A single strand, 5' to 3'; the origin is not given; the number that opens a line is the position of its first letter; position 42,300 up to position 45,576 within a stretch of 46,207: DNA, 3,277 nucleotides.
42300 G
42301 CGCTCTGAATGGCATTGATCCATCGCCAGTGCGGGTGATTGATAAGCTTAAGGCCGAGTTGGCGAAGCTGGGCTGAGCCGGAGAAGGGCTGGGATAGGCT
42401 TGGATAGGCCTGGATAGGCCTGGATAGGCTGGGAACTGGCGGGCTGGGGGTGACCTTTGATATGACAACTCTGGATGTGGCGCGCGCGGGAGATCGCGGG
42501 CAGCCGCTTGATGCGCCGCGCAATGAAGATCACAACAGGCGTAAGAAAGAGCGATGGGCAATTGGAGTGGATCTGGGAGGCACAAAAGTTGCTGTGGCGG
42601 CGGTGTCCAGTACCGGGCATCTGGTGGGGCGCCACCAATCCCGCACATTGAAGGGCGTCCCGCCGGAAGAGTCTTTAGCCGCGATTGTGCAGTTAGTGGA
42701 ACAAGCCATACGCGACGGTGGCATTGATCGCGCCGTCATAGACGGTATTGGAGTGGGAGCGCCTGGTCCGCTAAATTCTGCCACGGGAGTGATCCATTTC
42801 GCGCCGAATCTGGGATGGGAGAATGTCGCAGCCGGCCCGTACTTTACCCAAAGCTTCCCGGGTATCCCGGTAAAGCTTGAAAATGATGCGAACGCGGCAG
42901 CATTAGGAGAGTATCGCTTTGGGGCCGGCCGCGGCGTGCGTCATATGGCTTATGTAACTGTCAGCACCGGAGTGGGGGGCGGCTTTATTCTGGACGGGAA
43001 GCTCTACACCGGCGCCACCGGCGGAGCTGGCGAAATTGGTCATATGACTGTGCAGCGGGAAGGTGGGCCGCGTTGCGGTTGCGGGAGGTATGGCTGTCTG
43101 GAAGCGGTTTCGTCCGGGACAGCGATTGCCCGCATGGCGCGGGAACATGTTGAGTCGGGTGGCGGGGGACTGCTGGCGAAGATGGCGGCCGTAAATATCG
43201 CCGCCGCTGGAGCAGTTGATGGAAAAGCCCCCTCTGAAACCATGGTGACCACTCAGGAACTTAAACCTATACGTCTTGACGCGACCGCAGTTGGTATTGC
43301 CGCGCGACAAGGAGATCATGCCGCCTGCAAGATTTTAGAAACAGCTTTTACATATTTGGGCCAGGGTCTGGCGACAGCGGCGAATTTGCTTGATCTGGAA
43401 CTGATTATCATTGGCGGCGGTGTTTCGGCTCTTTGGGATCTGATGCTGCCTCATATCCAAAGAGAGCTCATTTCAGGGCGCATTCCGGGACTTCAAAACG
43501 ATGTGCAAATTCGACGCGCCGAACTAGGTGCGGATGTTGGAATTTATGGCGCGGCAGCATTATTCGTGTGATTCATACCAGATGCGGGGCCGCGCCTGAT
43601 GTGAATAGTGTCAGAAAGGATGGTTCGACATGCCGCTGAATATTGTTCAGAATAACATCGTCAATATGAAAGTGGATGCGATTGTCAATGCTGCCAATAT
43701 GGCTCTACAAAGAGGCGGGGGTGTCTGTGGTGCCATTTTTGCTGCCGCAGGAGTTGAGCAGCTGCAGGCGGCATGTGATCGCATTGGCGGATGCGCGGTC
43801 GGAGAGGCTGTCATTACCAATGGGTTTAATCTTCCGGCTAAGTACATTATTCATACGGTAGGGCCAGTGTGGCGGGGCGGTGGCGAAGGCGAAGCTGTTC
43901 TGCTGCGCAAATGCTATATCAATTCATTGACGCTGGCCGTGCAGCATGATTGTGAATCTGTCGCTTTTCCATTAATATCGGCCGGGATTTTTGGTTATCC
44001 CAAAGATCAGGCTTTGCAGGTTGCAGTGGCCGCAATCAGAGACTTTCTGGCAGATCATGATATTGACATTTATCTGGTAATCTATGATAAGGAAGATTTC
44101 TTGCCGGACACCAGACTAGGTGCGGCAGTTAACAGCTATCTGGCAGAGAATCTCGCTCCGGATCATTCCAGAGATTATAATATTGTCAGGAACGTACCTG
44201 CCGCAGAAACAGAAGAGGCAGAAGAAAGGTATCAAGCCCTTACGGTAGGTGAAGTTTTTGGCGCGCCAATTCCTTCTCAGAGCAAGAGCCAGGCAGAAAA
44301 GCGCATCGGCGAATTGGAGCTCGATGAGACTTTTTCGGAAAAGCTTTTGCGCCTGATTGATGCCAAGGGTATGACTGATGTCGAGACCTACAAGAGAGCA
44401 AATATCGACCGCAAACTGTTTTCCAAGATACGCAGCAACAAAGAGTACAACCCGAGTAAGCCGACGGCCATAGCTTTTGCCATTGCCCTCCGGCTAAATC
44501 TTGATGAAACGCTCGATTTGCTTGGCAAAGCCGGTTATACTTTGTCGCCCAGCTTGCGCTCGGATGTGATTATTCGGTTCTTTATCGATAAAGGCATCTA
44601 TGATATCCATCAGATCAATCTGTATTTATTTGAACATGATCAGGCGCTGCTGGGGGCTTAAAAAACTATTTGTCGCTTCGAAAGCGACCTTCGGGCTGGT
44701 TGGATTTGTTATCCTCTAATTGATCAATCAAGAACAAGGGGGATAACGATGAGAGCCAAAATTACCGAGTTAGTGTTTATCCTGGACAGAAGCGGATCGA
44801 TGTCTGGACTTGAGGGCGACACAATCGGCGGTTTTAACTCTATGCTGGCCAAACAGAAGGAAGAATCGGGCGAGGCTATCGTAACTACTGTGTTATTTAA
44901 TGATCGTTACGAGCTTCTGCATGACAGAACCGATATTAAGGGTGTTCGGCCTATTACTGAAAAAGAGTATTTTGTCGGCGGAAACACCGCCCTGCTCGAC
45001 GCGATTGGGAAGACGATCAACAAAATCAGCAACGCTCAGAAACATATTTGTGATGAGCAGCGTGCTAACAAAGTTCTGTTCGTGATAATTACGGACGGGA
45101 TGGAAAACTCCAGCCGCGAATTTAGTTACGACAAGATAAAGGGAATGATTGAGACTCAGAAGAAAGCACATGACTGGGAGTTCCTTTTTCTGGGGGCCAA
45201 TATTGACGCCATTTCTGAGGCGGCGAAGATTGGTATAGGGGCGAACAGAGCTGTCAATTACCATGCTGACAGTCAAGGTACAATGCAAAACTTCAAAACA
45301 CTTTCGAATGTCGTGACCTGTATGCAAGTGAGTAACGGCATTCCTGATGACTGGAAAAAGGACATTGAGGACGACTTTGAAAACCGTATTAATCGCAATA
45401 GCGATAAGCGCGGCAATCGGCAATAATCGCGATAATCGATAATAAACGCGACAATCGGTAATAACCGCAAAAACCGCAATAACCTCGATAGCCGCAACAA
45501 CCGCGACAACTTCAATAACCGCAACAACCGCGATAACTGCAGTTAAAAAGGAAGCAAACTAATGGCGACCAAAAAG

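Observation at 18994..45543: Locus-specific cryptically simple stutter tracts sit on or just after many stop codons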

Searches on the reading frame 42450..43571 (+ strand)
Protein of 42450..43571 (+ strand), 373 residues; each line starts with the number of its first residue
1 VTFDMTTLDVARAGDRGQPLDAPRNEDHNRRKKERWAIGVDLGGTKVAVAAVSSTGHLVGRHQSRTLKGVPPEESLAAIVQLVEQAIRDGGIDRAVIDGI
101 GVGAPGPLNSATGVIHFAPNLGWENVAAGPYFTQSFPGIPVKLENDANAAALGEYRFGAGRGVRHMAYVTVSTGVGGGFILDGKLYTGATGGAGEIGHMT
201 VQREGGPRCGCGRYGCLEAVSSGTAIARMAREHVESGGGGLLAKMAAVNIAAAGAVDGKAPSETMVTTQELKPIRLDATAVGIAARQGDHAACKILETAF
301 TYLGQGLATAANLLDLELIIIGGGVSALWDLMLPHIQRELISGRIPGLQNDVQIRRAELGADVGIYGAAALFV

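Call 16: search_protein_families(library=ncbifam, proteins=[window:42450-43571:+])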
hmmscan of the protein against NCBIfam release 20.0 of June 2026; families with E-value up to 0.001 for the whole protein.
window:42450-43571:+ (373 aa): 14 families
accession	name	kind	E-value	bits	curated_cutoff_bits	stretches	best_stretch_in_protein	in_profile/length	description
TIGR00744.1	ROK_glcA_fam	subfamily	2.4e-64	217.6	260.35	2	38-231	1-191/318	ROK family glucokinase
NF003461.0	PRK05082.1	subfamily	8.4e-43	146.8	283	2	38-235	4-192/291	N-acetylmannosamine kinase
NF047937.1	TransRegNagC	equivalog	3.7e-39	135.1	650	2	36-250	80-290/399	DNA-binding transcriptional regulator NagC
NF047821.1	NactlManKinNanK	equivalog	3.4e-38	131.8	450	1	38-235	4-192/288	N-acetylmannosamine kinase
NF049930.1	TransRegMlc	equivalog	2.8e-34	119.1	530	2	63-258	112-306/405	sugar metabolism global transcriptional regulator Mlc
NF045551.1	GK_Pyrobac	equivalog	1.1e-32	113.5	500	1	38-371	3-279/294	ATP-dependent glucokinase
NF007251.0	PRK09698.1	equivalog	1.3e-32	113.3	253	2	32-234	3-201/304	allose kinase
NF007108.0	PRK09557.1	equivalog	8.6e-31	107.4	443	1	38-372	4-300/303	fructokinase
NF009835.0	PRK13310.1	equivalog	3.4e-24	85.7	380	2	39-233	4-201/303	N-acetylglucosamine kinase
NF042998.1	bglucokin_BglK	equivalog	7.8e-19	68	550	1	40-207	6-164/291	beta-glucoside kinase BglK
NF045942.1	PolPhglucPhase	equivalog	1.5e-18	67.4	250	1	37-203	2-158/242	polyphosphate--glucose phosphotransferase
NF045550.1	FrctkaseScrK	equivalog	7e-12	45.4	400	1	40-226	8-190/293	fructokinase ScrK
NF009836.0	PRK13311.1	equivalog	3.4e-10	39.6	551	1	39-231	4-199/256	N-acetyl-D-glucosamine kinase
NF046058.1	NagK_SO3507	equivalog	5.8e-05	22.7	370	0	30-103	4-78/295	N-acetylglucosamine kinase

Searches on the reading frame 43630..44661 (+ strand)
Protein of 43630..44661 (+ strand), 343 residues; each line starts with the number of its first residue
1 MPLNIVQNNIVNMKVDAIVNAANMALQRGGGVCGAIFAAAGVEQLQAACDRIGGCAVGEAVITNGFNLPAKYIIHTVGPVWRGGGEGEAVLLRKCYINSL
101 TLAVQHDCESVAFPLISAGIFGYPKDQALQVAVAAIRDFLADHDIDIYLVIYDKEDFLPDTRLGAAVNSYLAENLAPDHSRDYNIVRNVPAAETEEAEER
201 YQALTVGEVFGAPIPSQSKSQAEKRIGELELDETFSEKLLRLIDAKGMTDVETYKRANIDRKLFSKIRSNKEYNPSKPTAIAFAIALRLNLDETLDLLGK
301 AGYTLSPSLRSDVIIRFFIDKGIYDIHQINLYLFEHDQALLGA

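Call 16: search_protein_families(library=ncbifam, proteins=[window:43630-44661:+])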
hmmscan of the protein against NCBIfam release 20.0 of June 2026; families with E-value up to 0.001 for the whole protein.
window:43630-44661:+ (343 aa): 11 families
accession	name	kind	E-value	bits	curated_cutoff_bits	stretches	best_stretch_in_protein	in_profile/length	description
NF001664.0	PRK00431.1-6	equivalog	4e-50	169.6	200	1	3-156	4-161/173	O-acetyl-ADP-ribose deacetylase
NF001660.0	PRK00431.1-1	equivalog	1.3e-46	158.3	271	1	3-158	5-165/177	O-acetyl-ADP-ribose deacetylase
NF001663.0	PRK00431.1-4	equivalog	2.4e-45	154.7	285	1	3-156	9-167/180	ADP-ribose-binding protein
NF001661.0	PRK00431.1-2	equivalog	1e-39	136.3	291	1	1-153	1-160/179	O-acetyl-ADP-ribose deacetylase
NF009880.0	PRK13341.1-1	equivalog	2e-36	125.5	891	1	4-144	430-573/599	AAA family ATPase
NF003163.0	PRK04143.1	equivalog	1.7e-33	116.2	272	1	5-152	87-245/265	protein-ADP-ribose hydrolase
NF001667.0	PRK00431.2-3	equivalog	6.7e-26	91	252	1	3-157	10-166/182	ADP-ribose-binding protein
NF001662.0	PRK00431.1-3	equivalog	1.1e-22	80.8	215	1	3-157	5-174/185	[protein ADP-ribosylglutamate] hydrolase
NF001665.0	PRK00431.2-1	equivalog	1.4e-22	80.1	315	1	3-155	10-162/177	ADP-ribose-binding protein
NF001668.0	PRK00431.2-4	equivalog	7.3e-22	77.7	278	1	5-155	53-203/220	ADP-ribose-binding protein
NF001666.0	PRK00431.2-2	equivalog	3.1e-14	53.2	246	1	1-154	1-152/164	ADP-ribose-binding protein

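Call 39: find_encoding_contigs(protein=window:43630-44661:+, flank=10000, max_places=8)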
Protein window:43630-44661:+ (343 aa): 21 contigs read that carry it; 8 places shown.
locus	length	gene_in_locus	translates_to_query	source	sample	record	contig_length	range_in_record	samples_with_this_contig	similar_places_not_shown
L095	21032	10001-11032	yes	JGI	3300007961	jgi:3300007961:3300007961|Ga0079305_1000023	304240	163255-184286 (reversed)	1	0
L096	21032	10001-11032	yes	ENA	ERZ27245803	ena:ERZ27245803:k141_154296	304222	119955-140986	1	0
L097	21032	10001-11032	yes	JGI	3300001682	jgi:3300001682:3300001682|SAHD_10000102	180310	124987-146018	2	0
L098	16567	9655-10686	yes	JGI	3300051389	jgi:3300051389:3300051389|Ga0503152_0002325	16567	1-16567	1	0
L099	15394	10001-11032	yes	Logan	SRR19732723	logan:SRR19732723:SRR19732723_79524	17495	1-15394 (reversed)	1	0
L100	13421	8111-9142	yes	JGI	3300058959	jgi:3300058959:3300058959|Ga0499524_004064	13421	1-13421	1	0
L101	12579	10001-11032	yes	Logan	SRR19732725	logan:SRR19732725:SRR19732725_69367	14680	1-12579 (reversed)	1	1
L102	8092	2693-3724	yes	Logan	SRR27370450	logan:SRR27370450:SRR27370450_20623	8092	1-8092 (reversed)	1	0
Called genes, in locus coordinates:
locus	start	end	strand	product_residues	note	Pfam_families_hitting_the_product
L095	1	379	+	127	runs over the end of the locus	PF22747:Zn_ribbon_DUF2089, PF09862:DUF2089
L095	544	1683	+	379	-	PF22746:SHOCT-like_DUF2089-C, PF13349:DUF4097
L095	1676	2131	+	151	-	PF22746:SHOCT-like_DUF2089-C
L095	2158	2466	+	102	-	-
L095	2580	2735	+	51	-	PF22570:LiaF-TM (weak), PF18917:LiaI-LiaF-like_TM1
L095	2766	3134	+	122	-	PF04020:Phage_holin_4_2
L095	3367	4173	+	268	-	PF00702:Hydrolase, PF08282:Hydrolase_3, PF12710:HAD (faint), PF05116:S6PP (weak)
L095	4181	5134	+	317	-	PF00294:PfkB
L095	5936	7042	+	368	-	-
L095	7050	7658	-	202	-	-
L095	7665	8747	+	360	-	PF01380:SIS (weak), PF10432:bact-PGI_C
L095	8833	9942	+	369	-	PF00480:ROK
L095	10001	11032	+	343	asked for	PF01661:Macro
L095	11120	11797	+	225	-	-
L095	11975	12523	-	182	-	-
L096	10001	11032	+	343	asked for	PF01661:Macro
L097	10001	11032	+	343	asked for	PF01661:Macro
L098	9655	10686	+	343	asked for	PF01661:Macro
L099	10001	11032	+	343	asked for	PF01661:Macro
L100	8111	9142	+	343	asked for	PF01661:Macro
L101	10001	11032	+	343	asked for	PF01661:Macro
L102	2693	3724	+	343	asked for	PF01661:Macro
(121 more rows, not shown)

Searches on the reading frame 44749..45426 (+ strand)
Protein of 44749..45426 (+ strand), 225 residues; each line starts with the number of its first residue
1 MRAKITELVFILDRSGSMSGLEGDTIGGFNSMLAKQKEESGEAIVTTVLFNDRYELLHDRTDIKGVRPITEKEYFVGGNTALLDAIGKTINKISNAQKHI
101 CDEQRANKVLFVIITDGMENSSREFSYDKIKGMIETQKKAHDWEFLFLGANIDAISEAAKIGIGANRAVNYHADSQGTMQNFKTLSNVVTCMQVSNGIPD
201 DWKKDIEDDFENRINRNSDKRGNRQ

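Call 16: search_protein_families(library=ncbifam, proteins=[window:44749-45426:+])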
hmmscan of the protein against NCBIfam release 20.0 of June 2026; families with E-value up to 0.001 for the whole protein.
window:44749-45426:+ (225 aa): 0 families

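Call 35: search_protein_families(library=pfam, proteins=[window:44749-45426:+])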
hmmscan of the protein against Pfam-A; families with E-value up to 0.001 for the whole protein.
window:44749-45426:+ (225 aa): 1 family
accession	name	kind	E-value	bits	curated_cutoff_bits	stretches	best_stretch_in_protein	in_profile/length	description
PF00092.34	VWA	-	0.00028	21.6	23.8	1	8-180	2-169/174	von Willebrand factor type A domain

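Call 51: find_homologous_proteins(query=window:44749-45426:+, max_evalue=1e-10)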
Query window:44749-45426:+ (225 aa): 8000 proteins with E <= 1e-10 among 8000 candidates; the best 120 are listed.
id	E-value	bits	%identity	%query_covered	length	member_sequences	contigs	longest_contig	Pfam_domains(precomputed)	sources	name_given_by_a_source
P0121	7.5e-144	495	100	100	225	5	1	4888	-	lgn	-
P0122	3.8e-115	401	85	96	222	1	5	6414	-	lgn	-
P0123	2.6e-110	385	82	95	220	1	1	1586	-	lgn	-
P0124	1.2e-98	347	74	95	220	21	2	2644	-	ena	-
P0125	1.5e-98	347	74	95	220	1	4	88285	-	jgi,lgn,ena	-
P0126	3.8e-96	339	70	98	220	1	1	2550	-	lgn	-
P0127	1.4e-92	327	68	95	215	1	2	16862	-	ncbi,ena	-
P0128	3.0e-92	326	67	97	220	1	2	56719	-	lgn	-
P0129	1.5e-91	324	68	95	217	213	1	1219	-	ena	-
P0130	2.4e-91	323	67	95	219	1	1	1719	-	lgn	-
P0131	2.9e-91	323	68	95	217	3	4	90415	-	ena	-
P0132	3.7e-91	322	68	95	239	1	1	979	-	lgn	-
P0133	4.0e-91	322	65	100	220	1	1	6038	-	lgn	-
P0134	6.4e-91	322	70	93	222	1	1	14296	-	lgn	-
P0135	7.4e-91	321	65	95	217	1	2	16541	-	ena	-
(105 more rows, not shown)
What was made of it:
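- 45388..45543 (+): Tract 9. 9/18/27-nt units (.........) that begin 38 nt before the stop of the YegL-like vWA gene and run to the terminator at 45573-45600. Homologues are 215-220 aa against 225 aa here, so the last 8-10 codons are tract sequence (call 51).
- The vWA ORF runs 8-10 codons into tract 9 (call 51).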

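Call 52: find_encoding_contigs(protein=P0122, flank=10000, max_places=3)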
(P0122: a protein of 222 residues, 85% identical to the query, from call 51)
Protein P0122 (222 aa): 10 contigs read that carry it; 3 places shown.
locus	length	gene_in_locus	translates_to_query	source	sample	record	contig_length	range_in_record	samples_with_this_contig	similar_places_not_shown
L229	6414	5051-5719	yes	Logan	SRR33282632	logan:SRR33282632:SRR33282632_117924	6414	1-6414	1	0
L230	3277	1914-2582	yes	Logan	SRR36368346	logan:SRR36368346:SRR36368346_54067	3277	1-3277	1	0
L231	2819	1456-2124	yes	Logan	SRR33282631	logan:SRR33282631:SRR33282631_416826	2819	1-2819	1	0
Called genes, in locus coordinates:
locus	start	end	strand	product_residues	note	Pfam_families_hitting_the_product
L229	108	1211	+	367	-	-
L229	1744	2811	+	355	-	PF01380:SIS (weak), PF10432:bact-PGI_C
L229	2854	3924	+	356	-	-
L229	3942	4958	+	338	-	PF01661:Macro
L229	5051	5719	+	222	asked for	-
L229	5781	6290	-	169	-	-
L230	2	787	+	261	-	?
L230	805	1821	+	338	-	PF01661:Macro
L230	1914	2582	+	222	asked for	-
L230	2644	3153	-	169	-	-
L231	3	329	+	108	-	?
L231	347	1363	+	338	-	PF01661:Macro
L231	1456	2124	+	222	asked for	-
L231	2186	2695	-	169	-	-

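Call 53: find_encoding_contigs(protein=P0125, flank=10000, max_places=2)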
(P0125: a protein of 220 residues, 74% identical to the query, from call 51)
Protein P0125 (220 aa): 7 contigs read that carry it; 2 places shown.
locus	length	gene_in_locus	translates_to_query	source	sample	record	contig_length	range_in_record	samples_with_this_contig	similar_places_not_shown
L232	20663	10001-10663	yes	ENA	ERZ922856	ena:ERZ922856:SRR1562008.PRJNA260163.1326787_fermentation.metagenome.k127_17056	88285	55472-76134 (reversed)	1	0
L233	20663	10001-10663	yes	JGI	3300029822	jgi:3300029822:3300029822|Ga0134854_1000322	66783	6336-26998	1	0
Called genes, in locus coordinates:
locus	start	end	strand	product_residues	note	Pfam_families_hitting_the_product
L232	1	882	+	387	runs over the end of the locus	PF22746:SHOCT-like_DUF2089-C, PF13349:DUF4097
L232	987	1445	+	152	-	PF22746:SHOCT-like_DUF2089-C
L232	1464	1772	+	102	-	-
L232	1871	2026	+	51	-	PF22570:LiaF-TM (weak), PF18917:LiaI-LiaF-like_TM1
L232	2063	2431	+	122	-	PF04020:Phage_holin_4_2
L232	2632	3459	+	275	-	PF00702:Hydrolase, PF02358:Trehalose_PPase (faint), PF08282:Hydrolase_3, PF12710:HAD (faint), PF05116:S6PP (weak)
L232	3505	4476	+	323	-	PF00294:PfkB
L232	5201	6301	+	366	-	-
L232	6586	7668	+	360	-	PF01380:SIS (weak), PF10432:bact-PGI_C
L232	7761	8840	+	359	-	-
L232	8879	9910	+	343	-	PF01661:Macro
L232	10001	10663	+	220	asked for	-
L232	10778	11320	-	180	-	-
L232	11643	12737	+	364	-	PF00005:ABC_tran, PF13304:AAA_21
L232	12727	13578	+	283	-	PF06182:ABC2_membrane_6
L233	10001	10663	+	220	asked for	-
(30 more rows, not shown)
